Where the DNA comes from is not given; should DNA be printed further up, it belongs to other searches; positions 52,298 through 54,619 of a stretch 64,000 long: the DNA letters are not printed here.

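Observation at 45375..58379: Orphan FAAL / B12-radical SAM / T-C-A-T NRPS / KASIII-didomain cluster with no canonical chain-release domain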

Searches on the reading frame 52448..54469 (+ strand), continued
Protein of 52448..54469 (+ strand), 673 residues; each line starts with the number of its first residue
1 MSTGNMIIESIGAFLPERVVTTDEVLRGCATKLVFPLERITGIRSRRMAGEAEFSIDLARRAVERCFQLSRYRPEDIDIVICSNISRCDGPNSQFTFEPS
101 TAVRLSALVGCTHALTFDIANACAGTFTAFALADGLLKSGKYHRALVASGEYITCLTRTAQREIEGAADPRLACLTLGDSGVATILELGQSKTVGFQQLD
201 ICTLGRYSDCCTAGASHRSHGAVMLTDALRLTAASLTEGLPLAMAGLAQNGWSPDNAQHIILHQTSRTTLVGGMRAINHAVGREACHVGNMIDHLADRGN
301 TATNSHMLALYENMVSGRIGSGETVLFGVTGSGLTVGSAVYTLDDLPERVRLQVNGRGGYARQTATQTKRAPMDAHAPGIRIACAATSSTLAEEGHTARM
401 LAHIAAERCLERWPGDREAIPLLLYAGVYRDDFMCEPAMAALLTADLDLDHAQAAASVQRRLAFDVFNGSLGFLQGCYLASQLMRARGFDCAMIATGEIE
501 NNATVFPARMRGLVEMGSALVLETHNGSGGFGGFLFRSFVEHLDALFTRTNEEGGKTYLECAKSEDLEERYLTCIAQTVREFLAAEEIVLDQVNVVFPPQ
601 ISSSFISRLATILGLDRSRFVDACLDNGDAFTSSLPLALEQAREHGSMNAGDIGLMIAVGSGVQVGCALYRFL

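Call 17: find_related_loci(query=A1, collection=genome_contigs, flank=10000)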
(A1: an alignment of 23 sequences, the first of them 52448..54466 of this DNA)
Query A1 (673 aa) in genome_contigs; peptide patterns used: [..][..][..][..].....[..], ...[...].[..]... (x = any residue, [..] = any of these).
599 stretches matched a pattern (row limit reached: there are more); 579 encode a relative of the query (tblastn E <= 1e-3); the best 80 are kept; 80 distinct loci.
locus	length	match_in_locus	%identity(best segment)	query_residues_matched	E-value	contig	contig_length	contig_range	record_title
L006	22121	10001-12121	46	2-672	0e+0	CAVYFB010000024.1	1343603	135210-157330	MAG: uncultured Chloroflexia bacterium isolate MFD00991.bin.2.51 genome assembly, contig: contig_9164, whole genome shot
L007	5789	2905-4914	47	4-672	0e+0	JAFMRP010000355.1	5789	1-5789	MAG: Ktedonobacteraceae bacterium isolate Bacteria.bin_36 NODE_8194_length_5789_cov_0.872265, whole genome shotgun seque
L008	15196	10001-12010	46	2-672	0e+0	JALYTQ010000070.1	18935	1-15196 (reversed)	MAG: Chloroflexota bacterium isolate LIV bin34 SD1462_NODE_437_length_18935_cov_1.496012, whole genome shotgun sequence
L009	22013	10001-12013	47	3-672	0e+0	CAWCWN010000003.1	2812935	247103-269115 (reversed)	MAG: uncultured Chloroflexia bacterium isolate MFD05377.bin.2.163 genome assembly, contig: contig_36185, whole genome sh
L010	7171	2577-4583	47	4-672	0e+0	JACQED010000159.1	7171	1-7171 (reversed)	MAG: Chloroflexi bacterium isolate NC_groundwater_1012_Pr1_S-0.65um_63_12 Montesol18_Sp65_coassembly_scaffold_388652, wh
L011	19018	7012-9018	46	5-672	0e+0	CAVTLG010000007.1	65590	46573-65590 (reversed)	MAG: uncultured Chloroflexia bacterium isolate MFD06714.bin.2.100 genome assembly, contig: contig_44505, whole genome sh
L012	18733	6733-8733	48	4-672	0e+0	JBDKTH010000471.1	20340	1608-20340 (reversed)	MAG: Thermoguttaceae bacterium isolate 6_bin.231_R1 c_000001709988, whole genome shotgun sequence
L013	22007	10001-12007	45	5-672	0e+0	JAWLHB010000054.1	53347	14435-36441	MAG: Lentisphaeria bacterium isolate 30dZY2.bin.23 NODE_931_length_53347_cov_11.425312, whole genome shotgun sequence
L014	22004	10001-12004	46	4-672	0e+0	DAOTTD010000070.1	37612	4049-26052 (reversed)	MAG TPA_asm: Ktedonobacteraceae bacterium isolate B30_77 k127_4702202, whole genome shotgun sequence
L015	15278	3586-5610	45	2-672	0e+0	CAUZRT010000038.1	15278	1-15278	MAG: Lentisphaeria bacterium isolate CB6_AW.108 genome assembly, contig: Ga0310123_10002305, whole genome shotgun sequen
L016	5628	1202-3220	47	2-672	0e+0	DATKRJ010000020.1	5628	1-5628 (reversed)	MAG TPA_asm: Thermomicrobiaceae bacterium isolate SMAG_U14025 k141_1363065, whole genome shotgun sequence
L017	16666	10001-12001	46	3-672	0e+0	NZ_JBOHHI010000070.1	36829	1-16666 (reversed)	MAG: Mycobacterium sp. isolate TC-S_metawrap_bin.86 k127_800460, whole genome shotgun sequence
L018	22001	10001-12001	45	5-672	0e+0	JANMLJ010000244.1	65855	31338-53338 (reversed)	MAG: Chitinophagaceae bacterium isolate OTE_58_metabat_98 OTE_58_k141_3258225, whole genome shotgun sequence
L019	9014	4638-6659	46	5-672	0e+0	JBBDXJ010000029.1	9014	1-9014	MAG: Cyclobacteriaceae bacterium isolate LejiaD_45_11 Lejia_D_11362_length_9014_cov_6, whole genome shotgun sequence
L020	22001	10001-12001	45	5-672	0e+0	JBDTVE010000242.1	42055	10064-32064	MAG: Bacteroidota bacterium isolate cluster3_bin.60 NODE_2333_length_42055_cov_7.459929, whole genome shotgun sequence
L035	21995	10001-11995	45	5-672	0e+0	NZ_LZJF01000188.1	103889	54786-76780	Mycobacterium sp. E3251 contig_83, whole genome shotgun sequence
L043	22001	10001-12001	45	5-672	0e+0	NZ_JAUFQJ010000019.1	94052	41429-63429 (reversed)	Ferruginibacter paludis strain CECT 8366 platanus_K_17_124_22, whole genome shotgun sequence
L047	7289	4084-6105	43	1-672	0e+0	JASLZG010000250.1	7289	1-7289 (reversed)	MAG: Lentisphaeria bacterium isolate ETNP2_MAG_64 NODE_250_length_7289_cov_2.581669, whole genome shotgun sequence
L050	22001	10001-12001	46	3-672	0e+0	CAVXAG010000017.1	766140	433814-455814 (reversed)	MAG: uncultured Actinomycetota bacterium isolate MFD09286.bin.1.212 genome assembly, contig: contig_42765, whole genome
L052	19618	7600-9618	43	1-672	1e-180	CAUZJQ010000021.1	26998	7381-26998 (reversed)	MAG: Lentisphaeria bacterium isolate CB21_323.87 genome assembly, contig: Ga0302123_10000634, whole genome shotgun seque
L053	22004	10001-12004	45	5-672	0e+0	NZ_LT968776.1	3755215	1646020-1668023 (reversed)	Mycobacterium sp. 4858, whole genome shotgun sequence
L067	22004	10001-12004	46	5-672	1e-177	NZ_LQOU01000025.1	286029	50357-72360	Mycobacterium europaeum strain DSM 45397 contig_31, whole genome shotgun sequence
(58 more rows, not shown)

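Call 21: search_protein_families(library=pfam, proteins=[L006:4077-6599:+, L006:6596-12124:+, L006:13078-13878:+, L006:13875-14681:+, L006:14375-15811:+, L006:3060-3812:-, L006:345-3059:-], max_evalue=0.001)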
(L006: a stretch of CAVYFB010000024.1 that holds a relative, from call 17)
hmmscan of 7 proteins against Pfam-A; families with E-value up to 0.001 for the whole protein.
L006:4077-6599:+ (840 aa): 4 families
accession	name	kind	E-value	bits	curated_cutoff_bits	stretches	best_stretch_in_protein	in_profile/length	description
PF00501.34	AMP-binding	-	2.1e-69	234.6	29.9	1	20-422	2-384/384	AMP-binding enzyme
PF23024.1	AMP-dom_DIP2-like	-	1.2e-14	54.6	27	1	466-578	2-107/110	Disco-interacting protein 2-like, AMP domain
PF00550.31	PP-binding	-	6.7e-13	49.1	20.8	1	637-700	2-65/67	Phosphopantetheine attachment site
PF23297.2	ACP_SdgA_C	-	1.9e-08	34.7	27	1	632-706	9-83/95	Highly reducing polyketide synthase sdgA, C-terminal ACP domain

L006:6596-12124:+ (1842 aa): 6 families
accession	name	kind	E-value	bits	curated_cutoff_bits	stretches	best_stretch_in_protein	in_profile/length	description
PF00668.25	Condensation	-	3e-102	343.1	30.6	1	34-480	4-456/456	Condensation domain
PF00501.34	AMP-binding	-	2.3e-99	333.3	29.9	1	501-852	2-384/384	AMP-binding enzyme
PF08541.16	ACP_syn_III_C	-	3.5e-23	82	26.6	2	1382-1477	1-89/90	3-Oxoacyl-[acyl-carrier-protein (ACP)] synthase III C terminal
PF08545.16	ACP_syn_III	-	3.9e-16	59.2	24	1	1251-1337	1-78/80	3-Oxoacyl-[acyl-carrier-protein (ACP)] synthase III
PF00550.31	PP-binding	-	2.2e-13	50.7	20.8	1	1019-1079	1-64/67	Phosphopantetheine attachment site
PF13193.12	AMP-binding_C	-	9.1e-13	49.4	24.5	1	909-990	1-76/76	AMP-binding enzyme C-terminal domain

L006:13078-13878:+ (266 aa): 1 family
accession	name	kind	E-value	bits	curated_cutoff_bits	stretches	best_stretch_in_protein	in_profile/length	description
PF00975.26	Thioesterase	-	1.5e-44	153.4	26.4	1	18-248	2-223/226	Thioesterase domain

L006:13875-14681:+ (268 aa): 3 families
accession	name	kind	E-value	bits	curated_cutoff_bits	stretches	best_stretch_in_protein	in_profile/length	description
PF00106.31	adh_short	-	2.4e-56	190.7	26.6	1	21-208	1-190/195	short chain dehydrogenase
PF13561.12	adh_short_C2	-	5.9e-39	134.5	27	1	27-209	1-185/236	Enoyl-(Acyl carrier protein) reductase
PF08659.16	KR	-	3.9e-12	46.9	22.6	1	24-160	4-140/180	KR domain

L006:14375-15811:+ (478 aa): 3 families
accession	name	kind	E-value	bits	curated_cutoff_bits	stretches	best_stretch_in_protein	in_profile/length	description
PF06925.17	MGDG_synth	-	1.8e-14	54.6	25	1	153-285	37-169/169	Monogalactosyldiacylglycerol (MGDG) synthase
PF04101.22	Glyco_tran_28_C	-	8.6e-11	42.6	22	1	312-409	1-101/166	Glycosyltransferase family 28 C-terminal domain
PF13692.12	Glyco_trans_1_4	-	0.00027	21.7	27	1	339-404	34-108/142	Glycosyl transferases group 1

L006:3060-3812:- (250 aa): 1 family
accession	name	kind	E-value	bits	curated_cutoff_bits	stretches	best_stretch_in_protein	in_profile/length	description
PF00702.32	Hydrolase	-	0.00017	22.5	26.4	1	24-186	3-181/191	haloacid dehalogenase-like hydrolase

L006:345-3059:- (904 aa): 2 families
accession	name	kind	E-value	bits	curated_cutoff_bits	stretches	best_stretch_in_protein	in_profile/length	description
PF22422.2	MGH1-like_GH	-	2.1e-25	90.5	27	2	427-650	1-249/356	Mannosylglycerate hydrolase MGH1-like glycoside hydrolase domain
PF03200.22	Glyco_hydro_63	-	1.7e-07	30.9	22.4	1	700-789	361-431/492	Glycosyl hydrolase family 63 C-terminal domain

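Call 23: search_protein_families(library=pfam, proteins=[L067:234-6743:+, L067:4910-12007:+, L067:12023-14083:-, L067:15284-16252:-, L067:16311-18389:+, L067:18382-19539:+, L067:19553-20560:+, L067:20673-21974:-], max_evalue=0.001)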
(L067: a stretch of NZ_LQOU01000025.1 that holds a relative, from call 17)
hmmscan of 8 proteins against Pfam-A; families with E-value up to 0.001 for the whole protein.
L067:234-6743:+ (2169 aa): 16 families
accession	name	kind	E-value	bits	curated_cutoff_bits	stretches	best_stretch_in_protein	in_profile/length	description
PF00109.32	ketoacyl-synt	-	2.9e-96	322.4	20.8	1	614-862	2-252/252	Beta-ketoacyl synthase, N-terminal domain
PF00698.26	Acyl_transf_1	-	6e-90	302.4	32.7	1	1142-1454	1-315/319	Acyl transferase domain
PF08659.16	KR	-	7.7e-70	234.9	22.6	1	1757-1934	1-179/180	KR domain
PF00501.34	AMP-binding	-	3.1e-53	181.4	29.9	1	1-334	63-384/384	AMP-binding enzyme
PF02801.28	Ketoacyl-synt_C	-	2.4e-42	144.1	20.8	1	870-987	1-118/119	Beta-ketoacyl synthase, C-terminal domain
PF00550.31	PP-binding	-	2.2e-27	95.5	20.8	2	2038-2103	2-67/67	Phosphopantetheine attachment site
PF16197.11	KAsynt_C_assoc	-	2.4e-19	70.2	33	1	990-1101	1-107/111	Ketoacyl-synthetase C-terminal extension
PF22621.2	CurL-like_PKS_C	-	5.6e-14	52.3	27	1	1056-1116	2-64/64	CurL-like, PKS C-terminal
PF00106.31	adh_short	-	7e-14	52.2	26.6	1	1760-1921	4-166/195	short chain dehydrogenase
PF23024.1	AMP-dom_DIP2-like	-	9.5e-14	51.8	27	1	378-493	2-107/110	Disco-interacting protein 2-like, AMP domain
PF21394.3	Beta-ketacyl_N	-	2e-10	41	26.9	1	1535-1699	2-154/170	Beta-ketoacyl synthase-like, N-terminal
PF13561.12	adh_short_C2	-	9.3e-08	32.4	27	1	1768-1914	8-153/236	Enoyl-(Acyl carrier protein) reductase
PF23297.2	ACP_SdgA_C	-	8.4e-06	26.2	27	0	2046-2099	22-75/95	Highly reducing polyketide synthase sdgA, C-terminal ACP domain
PF22336.2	RhiE-like_linker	-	1.2e-05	25.7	27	1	1059-1122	2-66/67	RhiE-like, KS-MAT linker domain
PF00108.29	Thiolase_N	-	0.00014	21.7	26.4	1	776-812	77-113/260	Thiolase, N-terminal domain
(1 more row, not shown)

L067:4910-12007:+ (2365 aa): 6 families
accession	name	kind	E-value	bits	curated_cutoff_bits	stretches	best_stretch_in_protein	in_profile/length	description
PF00668.25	Condensation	-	7.2e-102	341.9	30.6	1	643-1083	3-453/456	Condensation domain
PF00501.34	AMP-binding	-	4.3e-78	263.2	29.9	1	1107-1455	3-384/384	AMP-binding enzyme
PF08541.16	ACP_syn_III_C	-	6.2e-22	78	26.6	2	1942-2036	2-89/90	3-Oxoacyl-[acyl-carrier-protein (ACP)] synthase III C terminal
PF08545.16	ACP_syn_III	-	1.6e-20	73.2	24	1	1810-1894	1-76/80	3-Oxoacyl-[acyl-carrier-protein (ACP)] synthase III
PF13193.12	AMP-binding_C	-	9.3e-12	46.1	24.5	1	1511-1586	1-76/76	AMP-binding enzyme C-terminal domain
PF00550.31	PP-binding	-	4.8e-08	33.6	20.8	1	1616-1676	2-65/67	Phosphopantetheine attachment site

L067:12023-14083:- (686 aa): 7 families
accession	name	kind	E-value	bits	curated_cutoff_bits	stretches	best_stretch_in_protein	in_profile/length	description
PF01370.27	Epimerase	-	2.2e-29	103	20.9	1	356-581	2-240/240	NAD dependent epimerase/dehydratase family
PF01073.25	3Beta_HSD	-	3.2e-17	62.9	22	1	356-530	1-188/280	3-beta hydroxysteroid dehydrogenase/isomerase family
PF13460.12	NAD_binding_10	-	1.2e-15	58.3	27.2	1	359-524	1-147/184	NAD(P)H-binding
PF07993.18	NAD_binding_4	-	3e-14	53.2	20.1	1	406-534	78-214/258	Male sterility protein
PF04321.23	RmlD_sub_bind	-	3.7e-10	39.8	27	1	356-512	4-142/287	RmlD substrate binding domain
PF16363.11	GDP_Man_Dehyd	-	9e-10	38.9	27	1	357-538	2-198/332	GDP-mannose 4,6 dehydratase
PF05368.20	NmrA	-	2.2e-08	34.5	27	1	356-467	6-109/298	NmrA-like family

L067:15284-16252:- (322 aa): 0 families

L067:16311-18389:+ (692 aa): 3 families
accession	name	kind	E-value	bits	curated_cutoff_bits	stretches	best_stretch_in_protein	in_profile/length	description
PF01515.24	PTA_PTB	-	4e-134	447.4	24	1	367-684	1-319/319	Phosphate acetyl/butaryl transferase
PF07085.17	DRTGG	-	2.9e-22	78.9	25.2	1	210-320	2-102/105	DRTGG domain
PF13500.12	AAA_26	-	3.6e-22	79.6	27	1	6-205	2-197/198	AAA domain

L067:18382-19539:+ (385 aa): 1 family
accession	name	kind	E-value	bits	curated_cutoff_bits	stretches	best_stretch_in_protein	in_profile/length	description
PF00871.23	Acetate_kinase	-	5.3e-132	440.6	22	1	7-377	1-392/392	Acetokinase family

L067:19553-20560:+ (335 aa): 2 families
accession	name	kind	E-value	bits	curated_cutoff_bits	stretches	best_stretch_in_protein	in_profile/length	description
PF18741.7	MTES_1575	-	3.8e-08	33.8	38.2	1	264-313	27-80/96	REase_MTES_1575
PF04480.18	DUF559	-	0.00054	20.2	20.6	1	268-311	50-90/109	Protein of unknown function (DUF559)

L067:20673-21974:- (433 aa): 3 families
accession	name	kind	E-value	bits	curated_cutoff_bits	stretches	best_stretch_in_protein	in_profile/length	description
PF16918.11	PknG_TPR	-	1.2e-153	511.4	27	1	92-431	1-340/340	Protein kinase G tetratricopeptide repeat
PF14559.12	TPR_19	-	6.3e-09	36.5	25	0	232-271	4-43/68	Tetratricopeptide repeat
PF13432.12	TPR_16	-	0.00058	20.7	32.7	1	189-251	1-63/65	Tetratricopeptide repeat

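Call 26: search_protein_families(library=ncbifam, proteins=[window:52448-54469:+], max_evalue=0.001)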
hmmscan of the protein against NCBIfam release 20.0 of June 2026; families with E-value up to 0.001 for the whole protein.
window:52448-54469:+ (673 aa): 9 families
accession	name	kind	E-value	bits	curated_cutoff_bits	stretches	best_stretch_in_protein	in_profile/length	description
NF006829.0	PRK09352.1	subfamily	2.1e-52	178.1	249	2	6-341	5-319/322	beta-ketoacyl-ACP synthase 3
NF006720.0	PRK09258.1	equivalog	7e-47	160.4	285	3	4-335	4-330/338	3-oxoacyl-ACP synthase III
TIGR00747.1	fabH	subfamily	1.1e-46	159.4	292.1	2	7-340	4-319/322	beta-ketoacyl-ACP synthase III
NF004623.0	PRK05963.1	equivalog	6.6e-25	88.1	437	2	8-341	8-326/328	beta-ketoacyl-ACP synthase III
NF005541.0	PRK07204.1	equivalog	4.7e-21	75.5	402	2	575-669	232-326/329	beta-ketoacyl-ACP synthase III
NF005308.0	PRK06840.1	equivalog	6.3e-18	64.9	315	1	5-150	4-143/339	3-oxoacyl-ACP synthase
NF005703.0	PRK07515.1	equivalog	1.3e-11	44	304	1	44-340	85-369/373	beta-ketoacyl-ACP synthase III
NF009519.0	PRK12880.1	equivalog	4e-08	33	436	1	8-153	10-151/353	beta-ketoacyl-ACP synthase III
NF003274.0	PRK04262.1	equivalog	3.5e-06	26.3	244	0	8-149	5-139/347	hydroxymethylglutaryl-CoA synthase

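Call 27: find_encoding_contigs(protein=P0048, flank=10000, max_places=1)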
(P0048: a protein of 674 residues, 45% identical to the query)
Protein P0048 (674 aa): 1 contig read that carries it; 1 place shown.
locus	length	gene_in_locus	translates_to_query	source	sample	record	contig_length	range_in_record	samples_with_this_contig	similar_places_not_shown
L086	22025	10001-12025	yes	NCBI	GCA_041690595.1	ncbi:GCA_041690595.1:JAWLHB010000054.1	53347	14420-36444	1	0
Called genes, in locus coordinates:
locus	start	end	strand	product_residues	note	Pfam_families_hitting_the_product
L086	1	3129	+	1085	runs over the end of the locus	PF00004:AAA (faint), PF13401:AAA_22 (faint), PF07724:AAA_2, PF07728:AAA_5 (weak), PF10431:ClpB_D2-small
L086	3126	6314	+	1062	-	PF13191:AAA_16 (faint), PF13401:AAA_22 (faint), PF13173:AAA_14 (faint), PF00004:AAA (weak), PF07724:AAA_2, PF07728:AAA_5, PF10431:ClpB_D2-small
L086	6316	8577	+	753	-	PF01695:IstB_IS21 (faint), PF13191:AAA_16 (faint), PF13173:AAA_14 (faint), PF13401:AAA_22 (faint), PF00004:AAA (weak), PF07724:AAA_2, PF07728:AAA_5, PF10431:ClpB_D2-small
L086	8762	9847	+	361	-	PF00392:GntR, PF13377:Peripla_BP_3 (weak)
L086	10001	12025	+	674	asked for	PF08545:ACP_syn_III, PF08541:ACP_syn_III_C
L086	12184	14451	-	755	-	PF00330:Aconitase, PF00694:Aconitase_C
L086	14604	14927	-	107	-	PF04359:DUF493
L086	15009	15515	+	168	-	PF06172:Cupin_5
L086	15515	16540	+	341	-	PF01408:GFO_IDH_MocA, PF03447:NAD_binding_3 (weak), PF02894:GFO_IDH_MocA_C, PF22725:GFO_IDH_MocA_C3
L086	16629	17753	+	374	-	PF13439:Glyco_transf_4, PF13477:Glyco_trans_4_2, PF13579:Glyco_trans_4_4, PF00534:Glycos_transf_1, PF13692:Glyco_trans_1_4, PF13524:Glyco_trans_1_2 (weak)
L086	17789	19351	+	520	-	PF12831:FAD_oxidored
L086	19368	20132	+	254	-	PF13385:Laminin_G_3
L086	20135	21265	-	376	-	PF01960:ArgJ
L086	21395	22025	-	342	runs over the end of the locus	PF01113:DapB_N (weak), PF01118:Semialdhyde_dh, PF22698:Semialdhyde_dhC_1, PF02774:Semialdhyde_dhC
